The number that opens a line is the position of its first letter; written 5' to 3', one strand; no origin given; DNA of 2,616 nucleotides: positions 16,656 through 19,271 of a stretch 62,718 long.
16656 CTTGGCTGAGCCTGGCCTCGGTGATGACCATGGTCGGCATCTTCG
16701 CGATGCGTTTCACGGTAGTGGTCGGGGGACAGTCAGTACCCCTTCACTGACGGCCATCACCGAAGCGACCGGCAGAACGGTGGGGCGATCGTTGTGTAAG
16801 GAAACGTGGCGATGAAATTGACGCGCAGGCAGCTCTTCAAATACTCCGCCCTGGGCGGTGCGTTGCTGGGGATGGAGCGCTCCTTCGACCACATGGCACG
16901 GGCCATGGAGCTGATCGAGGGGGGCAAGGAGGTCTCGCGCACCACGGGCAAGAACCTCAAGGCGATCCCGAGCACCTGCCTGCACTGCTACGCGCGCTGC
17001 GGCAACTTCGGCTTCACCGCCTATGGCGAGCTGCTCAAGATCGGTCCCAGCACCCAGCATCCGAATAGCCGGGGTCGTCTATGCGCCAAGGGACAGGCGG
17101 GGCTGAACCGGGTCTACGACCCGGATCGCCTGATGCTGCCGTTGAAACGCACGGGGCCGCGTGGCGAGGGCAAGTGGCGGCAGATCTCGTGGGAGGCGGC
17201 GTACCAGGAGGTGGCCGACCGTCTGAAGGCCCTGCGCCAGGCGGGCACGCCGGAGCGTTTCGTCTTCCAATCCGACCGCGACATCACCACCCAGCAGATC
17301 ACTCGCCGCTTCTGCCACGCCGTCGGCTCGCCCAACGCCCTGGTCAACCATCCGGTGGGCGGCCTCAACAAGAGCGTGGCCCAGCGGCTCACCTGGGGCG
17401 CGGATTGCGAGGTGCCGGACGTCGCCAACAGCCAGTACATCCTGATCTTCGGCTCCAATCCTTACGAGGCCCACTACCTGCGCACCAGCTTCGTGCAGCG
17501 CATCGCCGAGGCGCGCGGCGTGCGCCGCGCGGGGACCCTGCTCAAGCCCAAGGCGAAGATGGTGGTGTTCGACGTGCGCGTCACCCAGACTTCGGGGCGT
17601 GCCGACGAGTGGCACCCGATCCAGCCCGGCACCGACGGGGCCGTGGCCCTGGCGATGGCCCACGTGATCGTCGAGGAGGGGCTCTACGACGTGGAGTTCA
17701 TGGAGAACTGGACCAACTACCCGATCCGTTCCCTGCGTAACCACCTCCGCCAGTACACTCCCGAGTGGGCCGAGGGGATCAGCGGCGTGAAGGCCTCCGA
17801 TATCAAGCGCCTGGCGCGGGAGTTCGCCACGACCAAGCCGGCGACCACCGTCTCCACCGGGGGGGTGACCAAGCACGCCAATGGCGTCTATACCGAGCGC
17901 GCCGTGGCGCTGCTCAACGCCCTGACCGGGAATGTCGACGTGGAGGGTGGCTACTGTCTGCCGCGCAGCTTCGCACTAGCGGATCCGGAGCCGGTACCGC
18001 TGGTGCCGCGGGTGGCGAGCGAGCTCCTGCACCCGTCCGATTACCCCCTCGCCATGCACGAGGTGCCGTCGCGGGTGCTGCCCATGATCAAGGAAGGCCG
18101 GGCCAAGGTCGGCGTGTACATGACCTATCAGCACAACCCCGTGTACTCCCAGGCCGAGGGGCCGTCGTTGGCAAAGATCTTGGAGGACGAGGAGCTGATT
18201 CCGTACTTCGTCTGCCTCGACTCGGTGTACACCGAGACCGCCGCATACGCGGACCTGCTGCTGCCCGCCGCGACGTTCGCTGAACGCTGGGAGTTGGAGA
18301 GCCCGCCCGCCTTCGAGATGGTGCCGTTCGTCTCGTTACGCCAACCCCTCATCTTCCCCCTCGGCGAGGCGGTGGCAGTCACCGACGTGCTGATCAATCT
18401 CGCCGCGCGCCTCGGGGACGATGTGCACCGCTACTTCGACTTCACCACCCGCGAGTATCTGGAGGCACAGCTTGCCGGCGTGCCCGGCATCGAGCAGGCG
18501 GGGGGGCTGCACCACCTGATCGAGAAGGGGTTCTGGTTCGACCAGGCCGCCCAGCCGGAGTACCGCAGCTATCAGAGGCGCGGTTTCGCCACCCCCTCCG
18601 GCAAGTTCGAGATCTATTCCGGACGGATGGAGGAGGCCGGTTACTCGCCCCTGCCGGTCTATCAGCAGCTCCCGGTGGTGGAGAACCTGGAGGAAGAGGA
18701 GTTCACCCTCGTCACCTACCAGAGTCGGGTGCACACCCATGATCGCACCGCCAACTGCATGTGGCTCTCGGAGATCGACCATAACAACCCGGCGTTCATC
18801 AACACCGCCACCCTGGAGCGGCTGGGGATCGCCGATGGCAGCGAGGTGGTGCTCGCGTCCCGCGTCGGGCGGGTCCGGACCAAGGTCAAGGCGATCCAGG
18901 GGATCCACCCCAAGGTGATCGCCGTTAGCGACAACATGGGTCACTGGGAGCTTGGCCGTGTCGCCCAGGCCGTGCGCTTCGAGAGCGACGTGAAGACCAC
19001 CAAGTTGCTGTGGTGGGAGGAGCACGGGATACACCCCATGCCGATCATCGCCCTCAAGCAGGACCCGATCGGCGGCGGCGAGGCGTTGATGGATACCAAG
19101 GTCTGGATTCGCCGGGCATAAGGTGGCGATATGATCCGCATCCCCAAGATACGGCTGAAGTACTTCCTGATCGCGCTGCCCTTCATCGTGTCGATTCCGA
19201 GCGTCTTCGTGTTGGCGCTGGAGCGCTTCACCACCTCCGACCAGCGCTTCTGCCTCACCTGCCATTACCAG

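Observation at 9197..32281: A 23-kb respiratory supercluster with 63 CXXCH motifs in seven cytochromes and four distinct quinone-coupling modules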

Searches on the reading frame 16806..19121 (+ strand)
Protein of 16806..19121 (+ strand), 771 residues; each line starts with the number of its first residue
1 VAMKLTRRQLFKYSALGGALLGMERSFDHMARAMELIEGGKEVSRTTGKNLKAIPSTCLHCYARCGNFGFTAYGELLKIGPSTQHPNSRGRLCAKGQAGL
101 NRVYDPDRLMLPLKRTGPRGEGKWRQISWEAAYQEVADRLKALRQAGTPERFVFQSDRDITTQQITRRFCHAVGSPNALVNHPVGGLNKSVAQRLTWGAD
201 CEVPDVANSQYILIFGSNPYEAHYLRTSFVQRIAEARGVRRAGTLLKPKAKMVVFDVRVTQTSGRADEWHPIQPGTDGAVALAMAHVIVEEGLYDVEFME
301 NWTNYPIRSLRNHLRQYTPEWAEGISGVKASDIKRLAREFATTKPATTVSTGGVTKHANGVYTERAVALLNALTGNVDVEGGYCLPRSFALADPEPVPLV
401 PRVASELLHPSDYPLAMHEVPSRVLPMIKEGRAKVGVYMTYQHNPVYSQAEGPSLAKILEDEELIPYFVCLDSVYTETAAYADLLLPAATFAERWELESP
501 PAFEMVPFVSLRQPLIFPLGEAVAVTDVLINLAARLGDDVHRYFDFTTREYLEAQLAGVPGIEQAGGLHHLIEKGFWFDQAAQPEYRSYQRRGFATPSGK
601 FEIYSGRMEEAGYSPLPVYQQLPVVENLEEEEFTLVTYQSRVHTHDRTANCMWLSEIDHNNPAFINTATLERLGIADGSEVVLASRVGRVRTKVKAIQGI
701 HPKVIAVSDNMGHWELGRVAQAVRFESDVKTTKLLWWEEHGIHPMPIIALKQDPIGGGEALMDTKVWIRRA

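Call 5: search_protein_families(library=pfam, proteins=[window:16806-19121:+], max_evalue=0.01)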
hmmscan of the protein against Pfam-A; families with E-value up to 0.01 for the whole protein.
window:16806-19121:+ (771 aa): 3 families
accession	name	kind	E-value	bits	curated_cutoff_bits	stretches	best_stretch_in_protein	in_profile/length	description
PF00384.28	Molybdopterin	-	2.8e-39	135.6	24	1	108-499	1-321/353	Molybdopterin oxidoreductase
PF01568.27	Molydop_binding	-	1.8e-11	44.5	26.8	1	633-713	1-82/110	Molydopterin dinucleotide binding domain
PF04879.21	Molybdop_Fe4S4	-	5.6e-10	39.5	22.7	1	52-105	2-55/55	Molybdopterin oxidoreductase Fe4S4 domain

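Call 7: search_protein_families(library=ncbifam, proteins=[window:16806-19121:+], max_evalue=0.001)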
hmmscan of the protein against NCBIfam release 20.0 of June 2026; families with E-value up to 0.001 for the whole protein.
window:16806-19121:+ (771 aa): 25 families
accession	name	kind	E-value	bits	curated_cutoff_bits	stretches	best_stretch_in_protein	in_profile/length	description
NF012032.0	PRK15488.1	equivalog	1.6e-101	340.6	694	2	3-384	1-362/759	thiosulfate reductase PhsA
TIGR02166.1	dmsA_ynfE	subfamily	3.6e-77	260.1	777.7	2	6-383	2-397/794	DMSO/selenate family reductase complex A subunit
TIGR01591.1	Fdh-alpha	equivalog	1.8e-61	208.1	666.25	2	57-382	2-316/672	formate dehydrogenase subunit alpha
NF041885.1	selenate_YnfE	exception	1.9e-58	198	1675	1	84-710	84-760/805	selenate/tellurate reductase subunit YnfE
NF041714.1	arsenate_red_ArrA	equivalog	3.1e-57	194.3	1600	3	4-302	2-295/848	arsenate respiratory reductase molybdopterin-containing subunit ArrA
TIGR03479.1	DMSO_red_II_alp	subfamily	3.7e-57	194.1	984.75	3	81-307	95-311/913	molybdopterin-dependent oxidoreductase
NF041884.1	selenate_YnfF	exception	7e-56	189.6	1650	1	6-709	2-752/798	selenate/tellurate reductase subunit YnfF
NF011566.1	PRK14990.1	exception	2.7e-54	184.4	1600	1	2-709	11-770/814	dimethylsulfoxide reductase subunit A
NF041783.2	mnquin_red_QrcB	equivalog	7.6e-52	176.4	440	2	52-540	51-507/695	menaquinone reductase molybdopterin-binding-like subunit QrcB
NF011567.1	PRK14991.1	equivalog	1e-34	119.5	1750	3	87-138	135-186/1022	tetrathionate reductase subunit TtrA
NF047855.1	AssmNtatRedNasC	equivalog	2.3e-31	108.8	1100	3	250-378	210-337/708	assimilatory nitrate reductase catalytic subunit NasC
TIGR00509.1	bisC_fam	subfamily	3.9e-31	108.1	1017.55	2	118-382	65-342/772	molybdopterin guanine dinucleotide-containing S/N-oxide reductase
TIGR01553.1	formate-DH-alph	equivalog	4.2e-29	100.9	814.2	3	52-146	43-142/1009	formate dehydrogenase-N subunit alpha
NF041513.1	formate_DH_Act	exception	2.1e-24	85.4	1400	3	46-147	35-134/1067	formate dehydrogenase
NF042978.1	EthbenzDh_ebdA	equivalog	5.1e-23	80.8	2000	2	92-307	126-333/977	ethylbenzene dehydrogenase subunit alpha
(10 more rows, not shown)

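Call 13: find_homologous_proteins(query=window:16806-19121:+, max_evalue=1e-20)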
Query window:16806-19121:+ (771 aa): 1214 proteins with E <= 1e-20 among 8000 candidates; the best 120 are listed.
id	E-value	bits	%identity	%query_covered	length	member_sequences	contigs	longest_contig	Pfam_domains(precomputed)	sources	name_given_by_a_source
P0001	0.0e+0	1788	100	100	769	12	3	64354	PF00384.28,PF01568.28,PF04879.22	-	-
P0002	0.0e+0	1673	92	100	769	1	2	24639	PF00384.28,PF01568.28,PF04879.22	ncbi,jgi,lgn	ncbi:MAG: molybdopterin-dependent oxidoreductase [Nitrospirota bacterium]|jgi:anaerobic selenocystei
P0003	0.0e+0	1571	86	100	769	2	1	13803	PF00384.28,PF01568.28,PF04879.22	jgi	-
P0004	0.0e+0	1535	83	100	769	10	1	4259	PF00384.28,PF01568.28,PF04879.22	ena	-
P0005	0.0e+0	1358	73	99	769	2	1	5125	PF00384.28,PF01568.28,PF04879.22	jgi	-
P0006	0.0e+0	1349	73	100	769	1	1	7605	PF00384.28,PF01568.28,PF04879.22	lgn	-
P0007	0.0e+0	1339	71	100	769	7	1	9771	PF00384.28,PF01568.28,PF04879.22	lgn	-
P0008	0.0e+0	1331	72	99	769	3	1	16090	PF00384.28,PF01568.28,PF04879.22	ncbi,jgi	-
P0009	0.0e+0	1324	70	100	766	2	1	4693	PF00384.28,PF01568.28,PF04879.22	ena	-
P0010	0.0e+0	1264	68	100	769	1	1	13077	PF00384.28,PF01568.28,PF04879.22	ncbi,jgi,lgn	-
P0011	0.0e+0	1115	61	100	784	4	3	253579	PF00384.28,PF01568.28,PF04879.22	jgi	jgi:anaerobic selenocysteine-containing dehydrogenase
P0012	0.0e+0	1108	60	99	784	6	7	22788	PF00384.28,PF01568.28,PF04879.22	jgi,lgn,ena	-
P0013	0.0e+0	1101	60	99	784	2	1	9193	PF00384.28,PF01568.28,PF04879.22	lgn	-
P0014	0.0e+0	1098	60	100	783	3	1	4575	PF00384.28,PF01568.28,PF04879.22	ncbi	-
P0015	0.0e+0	1097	61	100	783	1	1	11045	PF00384.28,PF01568.28,PF04879.22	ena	-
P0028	2.2e-289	980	54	99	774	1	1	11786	PF00384.28,PF01568.28,PF04879.22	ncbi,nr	ncbi:MAG: molybdopterin-dependent oxidoreductase [Nitrospinae bacterium]|nr:molybdopterin-dependent 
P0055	5.0e-266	903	52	99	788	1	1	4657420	PF00384.28,PF01568.28,PF04879.22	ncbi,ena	-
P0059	7.7e-261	886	51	99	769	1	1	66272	PF00384.28,PF01568.28,PF04879.22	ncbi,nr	ncbi:MAG: molybdopterin-dependent oxidoreductase [Armatimonadota bacterium]|nr:molybdopterin-depende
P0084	6.3e-241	820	48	99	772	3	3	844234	PF00384.28,PF01568.28,PF04879.22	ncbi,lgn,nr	ncbi:MAG TPA: molybdopterin-containing oxidoreductase family protein [Candidatus Brocadiia bacterium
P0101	4.8e-230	784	45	100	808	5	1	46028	PF00384.28,PF01568.28,PF04879.22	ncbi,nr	ncbi:MAG: molybdopterin-dependent oxidoreductase [Firmicutes bacterium]|nr:molybdopterin-dependent o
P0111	3.9e-226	771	46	99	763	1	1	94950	PF00384.28,PF01568.28,PF04879.22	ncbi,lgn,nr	ncbi:MAG: molybdopterin-dependent oxidoreductase [Chloroflexi bacterium]|nr:molybdopterin-dependent 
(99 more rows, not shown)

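Call 14: find_related_loci(query=P0001, collection=genome_contigs, flank=10000)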
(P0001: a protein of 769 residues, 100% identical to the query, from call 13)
Query P0001 (769 aa) in genome_contigs; peptide patterns used: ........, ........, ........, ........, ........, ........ (x = any residue, [..] = any of these).
30 stretches matched a pattern; 8 encode a relative of the query (tblastn E <= 1e-3); 8 distinct loci.
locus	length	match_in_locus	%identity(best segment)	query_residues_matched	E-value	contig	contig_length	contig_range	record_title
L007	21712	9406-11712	92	1-769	0e+0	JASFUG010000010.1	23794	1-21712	MAG: Nitrospirota bacterium isolate D1105M02metaG_Bin_264 D1105M02metaG_FD_scaffold_298_c1, whole genome shotgun sequenc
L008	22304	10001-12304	71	1-768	0e+0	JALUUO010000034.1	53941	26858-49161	MAG: Nitrospirae bacterium isolate 128-326_metabat1_scaf2bin.025 128-326_scaffold_201_c1, whole genome shotgun sequence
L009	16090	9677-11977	72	1-767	0e+0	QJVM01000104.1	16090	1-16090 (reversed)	MAG: Nitrospirae bacterium isolate SZUA-242 scaffold_6065, whole genome shotgun sequence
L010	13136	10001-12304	71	1-768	0e+0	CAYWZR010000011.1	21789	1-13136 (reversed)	MAG TPA_asm: uncultured Nitrospirota bacterium isolate SRP128015_co3_158 genome assembly, contig: NODE_2317_length_21789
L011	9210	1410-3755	61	1-768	0e+0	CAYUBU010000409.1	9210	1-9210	MAG TPA_asm: uncultured Nitrospirota bacterium isolate binchicken_co231_141 genome assembly, contig: k141_3284020, whole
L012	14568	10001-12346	61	1-768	0e+0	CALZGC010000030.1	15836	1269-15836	MAG: uncultured Nitrospirae bacterium isolate FCS_M_CG2-30-53-67_02 genome assembly, contig: k121_104723, whole genome s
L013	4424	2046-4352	55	3-768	0e+0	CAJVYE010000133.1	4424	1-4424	MAG TPA_asm: uncultured Nitrospirae bacterium isolate DRR093005_bin.43_MetaBAT_v2.12.1_MAG genome assembly, contig: NODE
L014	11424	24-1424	56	315-768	1e-167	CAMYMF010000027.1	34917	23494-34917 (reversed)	MAG: uncultured Nitrospirae bacterium isolate ES_M_CG2-30-53-67_01 genome assembly, contig: scaffold_1116, whole genome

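Call 19: search_solved_structures(query=P0001, max_evalue=1e-10, show_alignments=1)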
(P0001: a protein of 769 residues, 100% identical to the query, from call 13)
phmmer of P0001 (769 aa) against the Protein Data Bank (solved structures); distinct sequences matched with E-value up to 1e-10: 40.
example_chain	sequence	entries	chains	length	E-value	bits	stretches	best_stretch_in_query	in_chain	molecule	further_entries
2vpw_A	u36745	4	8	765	3.6e-69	236.8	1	46-711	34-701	THIOSULFATE REDUCTASE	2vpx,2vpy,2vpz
6cz7_A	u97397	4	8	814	1.4e-47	165.4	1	52-298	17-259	ArrA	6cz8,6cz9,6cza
2e7z_A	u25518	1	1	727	2.8e-47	164.4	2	70-379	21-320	Acetylene hydratase Ahy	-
5e7o_A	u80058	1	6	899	8.3e-40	139.7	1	57-307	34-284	DMSO reductase family type II enzyme, molybdopterin subunit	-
4ydd_A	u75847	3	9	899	9.5e-40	139.5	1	57-307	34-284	DMSO reductase family type II enzyme, molybdopterin subunit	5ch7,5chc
9vap_A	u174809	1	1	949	6.9e-39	136.7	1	37-380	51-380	Formate dehydrogenase molybdopterin-binding subunit FdhA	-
7bkb_D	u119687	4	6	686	3.5e-35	124.4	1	48-380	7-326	Formate dehydrogenase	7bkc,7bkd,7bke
7qv7_S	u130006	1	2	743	4.6e-35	124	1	46-698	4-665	Hydrogen dependent carbon dioxide reductase subunit FdhF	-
1aa6_A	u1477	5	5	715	5.6e-35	123.7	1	50-376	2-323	FORMATE DEHYDROGENASE H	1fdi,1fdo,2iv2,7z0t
9t1s_L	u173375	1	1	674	5.7e-32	113.8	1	51-558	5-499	formate dehydrogenase (coenzyme F420)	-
7vw6_A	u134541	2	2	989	4.3e-29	104.3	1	51-696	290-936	Formate dehydrogenase | Tungsten-containing formate dehydrogenase alpha subunit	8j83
7e5z_A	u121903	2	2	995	4.5e-29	104.2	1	51-696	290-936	Formate dehydrogenase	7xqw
9wxb_B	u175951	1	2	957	2.3e-28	101.9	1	48-380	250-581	Formate dehydrogenase alpha subunit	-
6tg9_A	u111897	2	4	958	8.7e-28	100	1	46-379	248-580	Formate dehydrogenase subunit alpha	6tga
2ivf_A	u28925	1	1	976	1.1e-23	86.4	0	91-151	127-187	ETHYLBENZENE DEHYDROGENASE ALPHA-SUBUNIT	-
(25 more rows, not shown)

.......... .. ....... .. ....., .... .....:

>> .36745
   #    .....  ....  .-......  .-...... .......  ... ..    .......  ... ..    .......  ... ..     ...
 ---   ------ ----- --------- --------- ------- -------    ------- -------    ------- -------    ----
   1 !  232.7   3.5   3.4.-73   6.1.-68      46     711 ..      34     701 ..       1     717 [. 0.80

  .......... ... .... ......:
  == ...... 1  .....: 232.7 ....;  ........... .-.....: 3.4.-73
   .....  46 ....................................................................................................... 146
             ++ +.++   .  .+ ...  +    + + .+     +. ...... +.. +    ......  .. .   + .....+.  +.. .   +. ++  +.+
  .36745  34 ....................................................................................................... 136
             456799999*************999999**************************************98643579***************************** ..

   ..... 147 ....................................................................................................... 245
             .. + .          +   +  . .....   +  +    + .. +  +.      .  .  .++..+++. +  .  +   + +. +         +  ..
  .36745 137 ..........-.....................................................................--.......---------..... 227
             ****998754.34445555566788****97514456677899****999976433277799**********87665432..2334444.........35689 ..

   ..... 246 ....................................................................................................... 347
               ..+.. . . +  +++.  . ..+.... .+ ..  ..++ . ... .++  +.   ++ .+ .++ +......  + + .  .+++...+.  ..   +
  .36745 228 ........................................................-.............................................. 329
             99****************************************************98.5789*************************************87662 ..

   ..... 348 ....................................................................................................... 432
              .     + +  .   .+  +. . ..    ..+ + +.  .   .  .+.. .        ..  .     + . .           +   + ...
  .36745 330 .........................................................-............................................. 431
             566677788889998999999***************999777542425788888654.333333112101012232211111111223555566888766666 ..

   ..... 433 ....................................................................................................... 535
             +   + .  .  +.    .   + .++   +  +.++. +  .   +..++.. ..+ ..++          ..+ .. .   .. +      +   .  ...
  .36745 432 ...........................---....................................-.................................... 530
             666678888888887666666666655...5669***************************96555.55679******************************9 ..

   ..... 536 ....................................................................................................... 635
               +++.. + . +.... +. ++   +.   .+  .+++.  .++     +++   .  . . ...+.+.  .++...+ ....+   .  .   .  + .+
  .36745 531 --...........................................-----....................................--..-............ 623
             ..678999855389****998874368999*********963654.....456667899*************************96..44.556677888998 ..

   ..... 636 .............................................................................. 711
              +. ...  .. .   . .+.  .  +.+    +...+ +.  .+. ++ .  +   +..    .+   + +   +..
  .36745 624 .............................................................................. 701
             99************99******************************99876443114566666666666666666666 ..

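Call 25: find_encoding_contigs(protein=P0055, flank=8000, max_places=1)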
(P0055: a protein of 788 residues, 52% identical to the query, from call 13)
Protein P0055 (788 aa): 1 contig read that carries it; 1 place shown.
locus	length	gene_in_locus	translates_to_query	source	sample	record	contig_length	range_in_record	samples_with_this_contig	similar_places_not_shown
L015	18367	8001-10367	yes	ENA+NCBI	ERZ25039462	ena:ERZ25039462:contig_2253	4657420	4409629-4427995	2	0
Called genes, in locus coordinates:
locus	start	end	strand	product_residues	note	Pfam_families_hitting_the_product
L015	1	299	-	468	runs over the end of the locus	-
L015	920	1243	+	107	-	PF13204:Apiosidase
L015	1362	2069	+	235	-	PF12904:Collagen_bind_2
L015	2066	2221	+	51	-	-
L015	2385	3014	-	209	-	-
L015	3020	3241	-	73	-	-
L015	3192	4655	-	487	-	-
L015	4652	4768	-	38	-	-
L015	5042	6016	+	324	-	PF00892:EamA (weak)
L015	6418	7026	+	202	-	PF12838:Fer4_7 (faint), PF12797:Fer4_2 (weak), PF12837:Fer4_6 (faint), PF13237:Fer4_10 (faint), PF13247:Fer4_11, PF13187:Fer4_9 (weak), PF00037:Fer4 (weak)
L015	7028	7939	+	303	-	PF03916:NrfD, PF14589:NrfD_2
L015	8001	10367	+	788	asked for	PF04879:Molybdop_Fe4S4, PF00384:Molybdopterin, PF01568:Molydop_binding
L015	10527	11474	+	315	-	PF03264:Cytochrom_NNT (faint), PF14522:Cytochrome_C7 (faint), PF14537:Cytochrom_c3_2 (faint)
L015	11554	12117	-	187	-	-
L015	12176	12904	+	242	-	PF00643:zf-B_box (weak), PF06271:RDD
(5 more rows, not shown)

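Call 26: find_encoding_contigs(protein=P0084, flank=8000, max_places=1)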
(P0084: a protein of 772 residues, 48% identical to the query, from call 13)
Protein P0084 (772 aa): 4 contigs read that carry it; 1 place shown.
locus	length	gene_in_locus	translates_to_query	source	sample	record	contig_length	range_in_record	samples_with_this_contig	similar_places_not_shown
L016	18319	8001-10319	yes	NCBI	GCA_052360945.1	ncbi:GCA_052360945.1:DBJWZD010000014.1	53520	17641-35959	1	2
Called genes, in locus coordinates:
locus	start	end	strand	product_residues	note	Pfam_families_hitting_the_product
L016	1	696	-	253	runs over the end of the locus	PF00483:NTP_transferase, PF12804:NTP_transf_3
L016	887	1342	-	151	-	PF00908:dTDP_sugar_isom, PF14667:Polysacc_synt_C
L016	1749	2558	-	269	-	PF08543:Phos_pyr_kin, PF00294:PfkB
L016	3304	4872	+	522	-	PF13447:Multi-haem_cyto, PF22142:Hao_C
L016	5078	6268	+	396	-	PF00291:PALP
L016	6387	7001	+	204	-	PF12838:Fer4_7 (faint), PF12797:Fer4_2 (faint), PF12837:Fer4_6 (faint), PF13237:Fer4_10 (faint), PF13247:Fer4_11, PF00037:Fer4 (weak), PF13187:Fer4_9 (weak)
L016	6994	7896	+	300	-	PF03916:NrfD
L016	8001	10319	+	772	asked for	PF04879:Molybdop_Fe4S4, PF00384:Molybdopterin, PF01568:Molydop_binding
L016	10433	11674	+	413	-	PF02085:Cytochrom_CIII (faint), PF14522:Cytochrome_C7 (faint), PF14537:Cytochrom_c3_2 (faint), PF22113:Mtrc-MtrF_II-IV_dom (faint)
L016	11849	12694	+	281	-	PF00290:Trp_syntA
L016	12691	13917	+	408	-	PF00005:ABC_tran, PF13304:AAA_21 (faint), PF00355:Rieske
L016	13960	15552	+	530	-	PF00033:Cytochrome_B, PF13631:Cytochrom_B_N_2, PF00032:Cytochrom_B_C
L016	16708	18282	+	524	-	PF12072:RNase_Y_N, PF00013:KH_1 (weak), PF01966:HD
